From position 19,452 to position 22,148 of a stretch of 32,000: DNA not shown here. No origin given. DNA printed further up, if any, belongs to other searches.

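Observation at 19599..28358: Two diverged copies of a 'beta-sandwich surface protein + HAE3/MMPL-type RND transporter' module with an embedded wHTH gene: candidate uncharacterised archaeal envelope export system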

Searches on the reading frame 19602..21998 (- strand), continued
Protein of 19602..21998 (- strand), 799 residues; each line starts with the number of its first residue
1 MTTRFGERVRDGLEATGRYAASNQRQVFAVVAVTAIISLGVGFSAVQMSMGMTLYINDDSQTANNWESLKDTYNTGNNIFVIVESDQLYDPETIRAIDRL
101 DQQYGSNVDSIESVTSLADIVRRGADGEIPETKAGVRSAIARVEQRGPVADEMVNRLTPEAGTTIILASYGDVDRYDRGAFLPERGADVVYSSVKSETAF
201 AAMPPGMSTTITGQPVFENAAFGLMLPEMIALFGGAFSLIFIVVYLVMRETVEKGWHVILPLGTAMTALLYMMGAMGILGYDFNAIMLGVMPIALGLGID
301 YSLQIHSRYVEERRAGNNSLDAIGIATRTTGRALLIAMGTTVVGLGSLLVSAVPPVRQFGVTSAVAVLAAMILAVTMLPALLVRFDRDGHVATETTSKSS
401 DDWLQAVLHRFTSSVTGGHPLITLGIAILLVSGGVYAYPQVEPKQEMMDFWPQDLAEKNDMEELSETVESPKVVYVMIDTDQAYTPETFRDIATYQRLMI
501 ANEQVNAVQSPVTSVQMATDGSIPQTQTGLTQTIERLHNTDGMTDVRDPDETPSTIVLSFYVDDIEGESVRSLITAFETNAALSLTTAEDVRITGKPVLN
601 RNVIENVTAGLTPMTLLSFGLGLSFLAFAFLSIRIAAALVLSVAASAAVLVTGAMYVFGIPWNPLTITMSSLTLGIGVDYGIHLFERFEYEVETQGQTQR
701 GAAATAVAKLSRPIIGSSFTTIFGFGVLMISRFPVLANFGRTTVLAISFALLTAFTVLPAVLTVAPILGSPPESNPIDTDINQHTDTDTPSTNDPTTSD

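Call 18: find_homologous_proteins(query=window:19602-21998:-, max_evalue=0.00001)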
Query window:19602-21998:- (799 aa): 435 proteins with E <= 0.00001 among 8000 candidates; the best 120 are listed.
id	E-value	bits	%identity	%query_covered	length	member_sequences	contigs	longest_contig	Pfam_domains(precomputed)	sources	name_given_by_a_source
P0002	0.0e+0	1567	90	100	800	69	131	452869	PF03176.22,PF12349.15,PF02460.25,PF00873.26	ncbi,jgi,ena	jgi:hydrophobe/amphiphile efflux-3 (HAE3) family protein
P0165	0.0e+0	1547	88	100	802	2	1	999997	PF03176.22,PF12349.15,PF02460.25,PF00873.26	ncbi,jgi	jgi:Predicted exporters of the RND superfamily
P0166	0.0e+0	1276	75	97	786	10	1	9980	PF03176.22,PF12349.15,PF02460.25,PF00873.26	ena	-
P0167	0.0e+0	1265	74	97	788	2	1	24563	PF03176.22,PF12349.15,PF02460.25,PF00873.26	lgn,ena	-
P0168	0.0e+0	1262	74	97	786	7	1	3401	PF03176.22,PF00873.26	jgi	-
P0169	0.0e+0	1245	71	99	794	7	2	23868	PF03176.22,PF02460.25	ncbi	ncbi:MAG: hydrophobe/amphiphile efflux-3 (HAE3) family transporter [Haloarculaceae archaeon]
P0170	0.0e+0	1239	72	97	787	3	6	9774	PF03176.22,PF02460.25,PF00873.26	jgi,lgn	jgi:hypothetical protein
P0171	0.0e+0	1237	74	96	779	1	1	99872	PF03176.22,PF12349.15,PF02460.25,PF00873.26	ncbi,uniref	ncbi:RND family transporter [Halopenitus sp. H-Gu1]|uniref:efflux RND transporter permease subunit n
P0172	0.0e+0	1232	72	97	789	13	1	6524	PF03176.22,PF12349.15,PF02460.25,PF00873.26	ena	-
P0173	0.0e+0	1231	73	96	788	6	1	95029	PF03176.22,PF12349.15,PF02460.25,PF00873.26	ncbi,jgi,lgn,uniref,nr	ncbi:hypothetical protein SAMN05216388_101417 [Halorientalis persicus]|uniref:SSD domain-containing 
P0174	0.0e+0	1223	72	96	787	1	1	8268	PF03176.22,PF12349.15,PF02460.25,PF00873.26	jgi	jgi:hypothetical protein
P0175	0.0e+0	1218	72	96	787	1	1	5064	PF03176.22,PF12349.15,PF02460.25,PF00873.26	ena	-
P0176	0.0e+0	1216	72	96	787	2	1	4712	PF03176.22,PF12349.15,PF02460.25,PF00873.26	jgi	jgi:hydrophobe/amphiphile efflux-3 (HAE3) family protein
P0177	0.0e+0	1205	70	100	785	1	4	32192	PF03176.22,PF12349.15,PF02460.25,PF00873.26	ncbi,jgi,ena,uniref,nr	ncbi:MMPL family transporter [Natronomonas sp. F2-12]|jgi:hydrophobe/amphiphile efflux-3 (HAE3) fami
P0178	0.0e+0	1191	69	96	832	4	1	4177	PF03176.22,PF12349.15,PF02460.25,PF00873.26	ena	-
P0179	0.0e+0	1190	69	97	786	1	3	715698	PF03176.22,PF12349.15,PF02460.25,PF00873.26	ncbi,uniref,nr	ncbi:RND family transporter [Halorientalis brevis]|uniref:RND family transporter n=1 Tax=Haloriental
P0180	0.0e+0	1181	68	98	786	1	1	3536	PF03176.22,PF12349.15,PF02460.25,PF00873.26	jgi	-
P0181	0.0e+0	1160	69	95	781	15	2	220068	PF03176.22,PF12349.15,PF00873.26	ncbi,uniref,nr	ncbi:RND family transporter [Halorubrum rutilum]|uniref:RND family transporter n=1 Tax=Halorubrum ru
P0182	0.0e+0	1158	69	95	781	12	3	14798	PF03176.22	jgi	-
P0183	0.0e+0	1150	67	96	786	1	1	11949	PF03176.22,PF12349.15,PF02460.25,PF00873.26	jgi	jgi:hypothetical protein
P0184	0.0e+0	1147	66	99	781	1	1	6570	PF03176.22,PF00873.26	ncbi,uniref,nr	ncbi:efflux RND transporter permease subunit [Halorubrum yunnanense]|uniref:RND family transporter n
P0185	0.0e+0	1136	67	95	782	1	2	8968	PF03176.22,PF12349.15,PF02460.25,PF00873.26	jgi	jgi:hydrophobe/amphiphile efflux-3 (HAE3) family protein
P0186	0.0e+0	1125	66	96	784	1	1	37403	PF03176.22,PF12349.15,PF02460.25,PF00873.26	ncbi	ncbi:MAG: RND family transporter [Haloferacaceae archaeon]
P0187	0.0e+0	1120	66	95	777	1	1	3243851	PF03176.22,PF12349.15,PF02460.25,PF00873.26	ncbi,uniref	ncbi:hydrophobe/amphiphile efflux-3 (HAE3) family transporter [Haloplanus salilacus]|uniref:efflux R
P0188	0.0e+0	1120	89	71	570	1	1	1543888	PF03176.22,PF12349.15,PF02460.25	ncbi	ncbi:MAG: putative exporters of the RND superfamily, partial [Haloquadratum sp. J07HQX50]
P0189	0.0e+0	1117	65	98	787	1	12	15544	PF03176.22,PF12349.15,PF02460.25,PF00873.26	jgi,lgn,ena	jgi:hydrophobe/amphiphile efflux-3 (HAE3) family protein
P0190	0.0e+0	1115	68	95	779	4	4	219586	PF03176.22,PF12349.15,PF02460.25,PF00873.26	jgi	-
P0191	0.0e+0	1114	66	95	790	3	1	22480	PF03176.22,PF12349.15,PF02460.25,PF00873.26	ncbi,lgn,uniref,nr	ncbi:efflux RND transporter permease subunit [Halorientalis sp.]|uniref:efflux RND transporter perme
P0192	0.0e+0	1108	67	95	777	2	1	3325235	PF03176.22,PF12349.15,PF02460.25,PF00873.26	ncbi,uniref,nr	ncbi:RND family transporter [Haloplanus rubicundus]|uniref:RND family transporter n=1 Tax=Haloplanus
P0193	0.0e+0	1107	68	95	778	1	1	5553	PF03176.22,PF12349.15,PF02460.25,PF00873.26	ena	-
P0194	0.0e+0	1107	68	95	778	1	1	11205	PF03176.22,PF12349.15,PF02460.25,PF00873.26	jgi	jgi:hydrophobe/amphiphile efflux-3 (HAE3) family protein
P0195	0.0e+0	1103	67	95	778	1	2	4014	PF03176.22,PF12349.15,PF02460.25,PF00873.26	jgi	jgi:hydrophobe/amphiphile efflux-3 (HAE3) family protein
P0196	0.0e+0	1103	67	95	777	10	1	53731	PF03176.22,PF12349.15,PF02460.25,PF00873.26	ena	-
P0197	0.0e+0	1103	67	95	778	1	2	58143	PF03176.22,PF02460.25,PF00873.26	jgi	-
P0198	0.0e+0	1103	67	95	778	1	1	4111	PF03176.22,PF12349.15,PF02460.25,PF00873.26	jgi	jgi:hydrophobe/amphiphile efflux-3 (HAE3) family protein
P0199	0.0e+0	1102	67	95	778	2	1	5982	PF03176.22,PF12349.15,PF02460.25,PF00873.26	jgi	-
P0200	0.0e+0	1102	67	95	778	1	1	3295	PF03176.22,PF12349.15,PF02460.25,PF00873.26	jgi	jgi:hydrophobe/amphiphile efflux-3 (HAE3) family protein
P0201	0.0e+0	1101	67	95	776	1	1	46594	PF03176.22,PF02460.25,PF00873.26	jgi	-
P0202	0.0e+0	1101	67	95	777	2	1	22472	PF03176.22,PF12349.15,PF02460.25,PF00873.26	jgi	jgi:hydrophobe/amphiphile efflux-3 (HAE3) family protein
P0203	0.0e+0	1101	66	96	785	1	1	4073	PF03176.22,PF12349.15,PF02460.25,PF00873.26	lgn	-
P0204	0.0e+0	1101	66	96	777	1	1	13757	PF03176.22,PF02460.25,PF00873.26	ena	-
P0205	0.0e+0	1100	66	97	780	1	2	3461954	PF03176.22,PF02460.25,PF00873.26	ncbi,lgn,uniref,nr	ncbi:efflux RND transporter permease subunit [Haloplanus aerogenes]|uniref:RND family transporter n=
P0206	0.0e+0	1098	67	95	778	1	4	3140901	PF03176.22,PF12349.15,PF02460.25,PF00873.26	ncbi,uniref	ncbi:RND family transporter [Haloplanus litoreus]|uniref:RND family transporter n=1 Tax=Haloplanus l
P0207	0.0e+0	1098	67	94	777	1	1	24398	PF03176.22,PF02460.25,PF00873.26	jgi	-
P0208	0.0e+0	1098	65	96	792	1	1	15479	PF03176.22,PF02460.25,PF00873.26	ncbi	ncbi:MAG: RND family transporter [Haloferacaceae archaeon]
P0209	0.0e+0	1098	67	94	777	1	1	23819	PF03176.22,PF02460.25,PF00873.26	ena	-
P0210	0.0e+0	1095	66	95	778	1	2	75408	PF03176.22,PF02460.25,PF00873.26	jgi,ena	-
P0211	0.0e+0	1090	65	96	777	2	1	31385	PF03176.22,PF12349.15,PF02460.25,PF00873.26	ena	-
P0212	0.0e+0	1088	66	96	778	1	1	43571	PF03176.22,PF02460.25,PF00873.26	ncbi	ncbi:MAG: RND family transporter [Haloplanus sp.]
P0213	0.0e+0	1085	66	95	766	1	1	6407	PF03176.22,PF02460.25,PF00873.26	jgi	-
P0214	0.0e+0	1085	66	95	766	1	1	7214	PF03176.22,PF02460.25,PF00873.26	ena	-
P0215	0.0e+0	1085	66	95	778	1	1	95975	PF03176.22,PF12349.15,PF02460.25,PF00873.26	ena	-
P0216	0.0e+0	1084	66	94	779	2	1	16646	PF03176.22,PF12349.15,PF02460.25,PF00873.26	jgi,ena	-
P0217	0.0e+0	1084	66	95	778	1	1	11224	PF03176.22,PF12349.15,PF02460.25,PF00873.26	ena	-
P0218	0.0e+0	1083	64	96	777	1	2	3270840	PF03176.22,PF02460.25,PF00873.26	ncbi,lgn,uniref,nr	ncbi:efflux RND transporter permease subunit [Haloplanus natans]|uniref:efflux RND transporter perme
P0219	0.0e+0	1083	65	95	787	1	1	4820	PF03176.22,PF12349.15,PF02460.25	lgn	-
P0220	0.0e+0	1082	66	95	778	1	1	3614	PF03176.22,PF12349.15,PF02460.25,PF00873.26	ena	-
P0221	0.0e+0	1082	66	95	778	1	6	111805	PF03176.22,PF12349.15,PF02460.25,PF00873.26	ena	-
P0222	0.0e+0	1082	66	95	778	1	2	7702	PF03176.22,PF12349.15,PF02460.25,PF00873.26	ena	-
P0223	0.0e+0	1081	65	96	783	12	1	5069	PF03176.22,PF12349.15,PF02460.25,PF00873.26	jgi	-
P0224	0.0e+0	1080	65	96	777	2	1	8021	PF03176.22,PF12349.15,PF02460.25,PF00873.26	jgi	-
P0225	0.0e+0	1078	67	95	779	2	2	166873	PF03176.22,PF12349.15,PF02460.25,PF00873.26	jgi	-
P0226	0.0e+0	1078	64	96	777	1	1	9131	PF03176.22,PF12349.15,PF02460.25,PF00873.26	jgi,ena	jgi:hydrophobe/amphiphile efflux-3 (HAE3) family protein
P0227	0.0e+0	1077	65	95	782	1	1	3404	PF03176.22,PF12349.15,PF02460.25,PF00873.26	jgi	jgi:hypothetical protein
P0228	0.0e+0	1074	65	94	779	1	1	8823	PF03176.22,PF12349.15,PF02460.25,PF00873.26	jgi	jgi:hypothetical protein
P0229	0.0e+0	1073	64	95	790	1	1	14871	PF03176.22,PF02460.25,PF00873.26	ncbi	ncbi:MAG: RND family transporter [Halobacterium sp.]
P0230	0.0e+0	1072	66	95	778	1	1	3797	PF03176.22,PF12349.15,PF02460.25,PF00873.26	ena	-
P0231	0.0e+0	1068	65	97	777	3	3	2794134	PF03176.22,PF12349.15,PF02460.25,PF00873.26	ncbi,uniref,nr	ncbi:efflux RND transporter permease subunit [Haloplanus ruber]|uniref:RND family transporter n=1 Ta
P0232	0.0e+0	1068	65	95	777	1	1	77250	PF03176.22,PF12349.15,PF02460.25,PF00873.26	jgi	jgi:hydrophobe/amphiphile efflux-3 (HAE3) family protein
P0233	0.0e+0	1056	62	98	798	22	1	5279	PF03176.22,PF12349.15,PF02460.25,PF00873.26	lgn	-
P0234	0.0e+0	1048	64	96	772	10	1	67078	PF03176.22,PF12349.15,PF02460.25,PF00873.26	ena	-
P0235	0.0e+0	1047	67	89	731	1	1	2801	PF03176.22,PF12349.15,PF02460.25,PF00873.26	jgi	jgi:hydrophobe/amphiphile efflux-3 (HAE3) family protein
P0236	0.0e+0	1044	63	98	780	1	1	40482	PF03176.22,PF02460.25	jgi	jgi:hydrophobe/amphiphile efflux-3 (HAE3) family protein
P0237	0.0e+0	1041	66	91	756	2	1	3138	PF03176.22,PF12349.15,PF02460.25,PF00873.26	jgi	jgi:hypothetical protein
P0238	0.0e+0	1041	63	95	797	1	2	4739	PF03176.22,PF02460.25,PF00873.26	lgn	-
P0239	0.0e+0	1039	63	98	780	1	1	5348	PF03176.22,PF02460.25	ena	-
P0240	0.0e+0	1038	62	97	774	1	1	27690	PF03176.22,PF12349.15,PF02460.25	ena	-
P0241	0.0e+0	1036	63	95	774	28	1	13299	PF03176.22,PF12349.15,PF02460.25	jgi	jgi:hydrophobe/amphiphile efflux-3 (HAE3) family protein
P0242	0.0e+0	1029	66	89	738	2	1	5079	PF03176.22,PF12349.15,PF02460.25,PF00873.26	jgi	jgi:hydrophobe/amphiphile efflux-3 (HAE3) family protein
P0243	0.0e+0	1029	62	95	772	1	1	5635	PF03176.22,PF12349.15,PF02460.25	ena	-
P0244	0.0e+0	1027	63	98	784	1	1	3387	PF03176.22,PF02460.25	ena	-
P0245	0.0e+0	1026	62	96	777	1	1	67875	PF03176.22,PF12349.15,PF02460.25,PF00873.26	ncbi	-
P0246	0.0e+0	1018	62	95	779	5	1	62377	PF03176.22,PF02460.25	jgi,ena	jgi:hydrophobe/amphiphile efflux-3 (HAE3) family protein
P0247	0.0e+0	1017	62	93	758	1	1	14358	PF03176.22,PF02460.25,PF00873.26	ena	-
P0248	0.0e+0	1015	64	91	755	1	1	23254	PF03176.22,PF02460.25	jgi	jgi:hypothetical protein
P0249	0.0e+0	1015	62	95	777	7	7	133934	PF03176.22,PF02460.25,PF00873.26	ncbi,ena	-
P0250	4.9e-298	1008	62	95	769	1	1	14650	PF03176.22,PF12349.15,PF02460.25,PF00873.26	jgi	jgi:hydrophobe/amphiphile efflux-3 (HAE3) family protein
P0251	3.4e-297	1006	60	96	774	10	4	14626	PF03176.22,PF12349.15,PF02460.25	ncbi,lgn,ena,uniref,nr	ncbi:RND family transporter [Haloglomus irregulare]|uniref:RND family transporter n=1 Tax=Haloglomus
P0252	9.1e-297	1004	62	93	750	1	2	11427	PF03176.22,PF12349.15,PF02460.25,PF00873.26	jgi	jgi:hydrophobe/amphiphile efflux-3 (HAE3) family protein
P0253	1.6e-295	1000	61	96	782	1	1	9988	PF03176.22,PF12349.15,PF02460.25,PF00873.26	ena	-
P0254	3.6e-295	999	63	95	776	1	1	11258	PF03176.22,PF02460.25,PF00873.26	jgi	jgi:hydrophobe/amphiphile efflux-3 (HAE3) family protein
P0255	2.9e-291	986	58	96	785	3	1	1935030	PF03176.22,PF12349.15,PF02460.25,PF00873.26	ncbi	ncbi:RND family transporter [Halorutilales archaeon Cl-col2-1]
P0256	3.3e-289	979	61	96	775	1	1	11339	PF03176.22,PF12349.15,PF02460.25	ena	-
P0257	5.7e-289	978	59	95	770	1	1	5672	PF03176.22,PF12349.15,PF02460.25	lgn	-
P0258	1.1e-288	977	58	95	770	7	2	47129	PF03176.22,PF12349.15,PF02460.25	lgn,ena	-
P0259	1.4e-288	977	59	95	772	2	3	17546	PF03176.22,PF12349.15,PF02460.25,PF00873.26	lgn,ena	-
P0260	4.6e-284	962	57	95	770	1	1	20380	PF03176.22,PF12349.15,PF02460.25,PF00873.26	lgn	-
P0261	8.8e-284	961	57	95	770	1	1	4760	PF03176.22,PF12349.15,PF02460.25,PF00873.26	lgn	-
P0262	5.3e-282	955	57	95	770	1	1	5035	PF03176.22,PF12349.15,PF02460.25,PF00873.26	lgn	-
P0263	5.0e-281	952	60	52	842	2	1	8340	PF03176.22,PF12349.15,PF02460.25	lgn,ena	-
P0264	1.0e-280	951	57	95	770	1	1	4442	PF03176.22,PF12349.15,PF02460.25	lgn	-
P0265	1.6e-278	944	56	95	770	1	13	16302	PF03176.22,PF12349.15,PF02460.25,PF00873.26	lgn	-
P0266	1.9e-276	937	57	96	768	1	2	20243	PF03176.22,PF12349.15,PF02460.25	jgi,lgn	jgi:hypothetical protein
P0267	5.0e-272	922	56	96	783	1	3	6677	PF03176.22,PF12349.15,PF02460.25,PF00873.26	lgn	-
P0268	9.0e-271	918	56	95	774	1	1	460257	PF03176.22,PF12349.15,PF02460.25,PF00873.26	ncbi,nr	ncbi:MAG: hydrophobe/amphiphile efflux-3 (HAE3) family transporter [Halobacteriales archaeon]|nr:hyd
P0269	9.4e-271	918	56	95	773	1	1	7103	PF03176.22,PF12349.15,PF02460.25,PF00873.26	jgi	-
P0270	7.6e-270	915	56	95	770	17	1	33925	PF03176.22,PF12349.15,PF02460.25,PF00873.26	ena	-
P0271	1.4e-269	914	56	96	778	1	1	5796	PF03176.22,PF12349.15,PF02460.25,PF00873.26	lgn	-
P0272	9.7e-269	912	56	96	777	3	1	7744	PF03176.22,PF12349.15,PF02460.25,PF00873.26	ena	-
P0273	1.1e-268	911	57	95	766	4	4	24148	PF03176.22,PF12349.15,PF02460.25,PF00873.26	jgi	jgi:hydrophobe/amphiphile efflux-3 (HAE3) family protein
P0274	1.3e-267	908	56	95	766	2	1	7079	PF03176.22,PF12349.15,PF02460.25,PF00873.26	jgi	jgi:hydrophobe/amphiphile efflux-3 (HAE3) family protein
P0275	7.6e-267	905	55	95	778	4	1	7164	PF03176.22,PF12349.15,PF02460.25,PF00873.26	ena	-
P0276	8.3e-265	899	55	95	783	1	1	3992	PF03176.22,PF12349.15,PF02460.25,PF00873.26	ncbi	-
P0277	8.1e-262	889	55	95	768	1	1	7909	PF03176.22,PF12349.15,PF02460.25,PF00873.26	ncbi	-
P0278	1.2e-259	881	56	94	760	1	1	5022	PF03176.22,PF12349.15,PF02460.25,PF00873.26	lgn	-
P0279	9.9e-256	869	73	68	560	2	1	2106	PF03176.22,PF12349.15,PF02460.25,PF00873.26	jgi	jgi:hydrophobe/amphiphile efflux-3 (HAE3) family protein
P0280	6.2e-239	813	57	84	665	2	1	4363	PF03176.22,PF00873.26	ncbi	ncbi:MAG: efflux RND transporter permease subunit, partial [Halobacteriales archaeon]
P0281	4.1e-233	794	52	94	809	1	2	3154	PF03176.22,PF12349.15,PF02460.25,PF00873.26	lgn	-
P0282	9.6e-231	786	68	68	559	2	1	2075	PF03176.22,PF12349.15,PF02460.25,PF00873.26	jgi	jgi:hydrophobe/amphiphile efflux-3 (HAE3) family protein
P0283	1.2e-229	782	50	98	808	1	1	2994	PF03176.22,PF12349.15,PF02460.25,PF00873.26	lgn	-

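Call 22: search_solved_structures(query=window:19602-21998:-, max_evalue=0.01)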
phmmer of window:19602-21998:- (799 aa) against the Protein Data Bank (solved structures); distinct sequences matched with E-value up to 0.01: 33.
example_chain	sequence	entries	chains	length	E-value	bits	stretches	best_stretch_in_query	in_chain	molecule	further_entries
9syt_A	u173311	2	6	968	1.5e-10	43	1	193-389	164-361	Siderophore exporter MmpL4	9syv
9syj_A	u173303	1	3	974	1.5e-10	43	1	193-389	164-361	Siderophore exporter MmpL4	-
6wu0_B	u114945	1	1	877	5.2e-10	41.2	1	209-384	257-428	Hopanoid biosynthesis associated RND transporter like protein HpnN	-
5khn_B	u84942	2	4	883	8.2e-10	40.6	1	211-393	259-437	RND transporter | Putative RND superfamily efflux pump membrane protein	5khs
9gi0_B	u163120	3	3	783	2.5e-09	39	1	193-754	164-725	Siderophore exporter MmpL4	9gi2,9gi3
6n40_A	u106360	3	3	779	5.3e-07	31.3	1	202-383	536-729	Membrane protein, MmpL family protein | Trehalose monomycolate exporter MmpL3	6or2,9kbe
8qkk_A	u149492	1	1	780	5.3e-07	31.3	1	202-383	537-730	Trehalose monomycolate exporter MmpL3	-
7k7m_A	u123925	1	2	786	5.4e-07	31.3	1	202-383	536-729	Drug exporters of the RND superfamily-like protein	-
7c2m_A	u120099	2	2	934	7.4e-07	30.8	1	202-383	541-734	Chimera of drug exporters of the RND superfamily-like protein and Endolysin | Drug exporters of the RND superfamily-like protein,Endolysin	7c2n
6ajf_A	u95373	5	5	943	7.6e-07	30.8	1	202-383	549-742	Drug exporters of the RND superfamily-like protein,Endolysin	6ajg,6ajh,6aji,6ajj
7nvh_A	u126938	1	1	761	1.3e-06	30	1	211-382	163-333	Trehalose monomycolate exporter MmpL3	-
7wnx_A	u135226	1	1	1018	1.5e-06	29.7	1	202-383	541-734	Trehalose monomycolate exporter MmpL3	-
7k8b_A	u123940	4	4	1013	1.6e-06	29.7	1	202-383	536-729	Drug exporters of the RND superfamily-like protein | Trehalose monomycolate exporter MmpL3 | MmpL3 transporter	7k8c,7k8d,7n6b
7k8a_A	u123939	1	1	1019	1.6e-06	29.7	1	202-383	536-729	Drug exporters of the RND superfamily-like protein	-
9dp6_A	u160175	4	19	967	3.1e-06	28.7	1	202-491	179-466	MmpL5 protein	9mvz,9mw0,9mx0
9b46_A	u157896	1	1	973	3.2e-06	28.7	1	202-491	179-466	MmpL5 protein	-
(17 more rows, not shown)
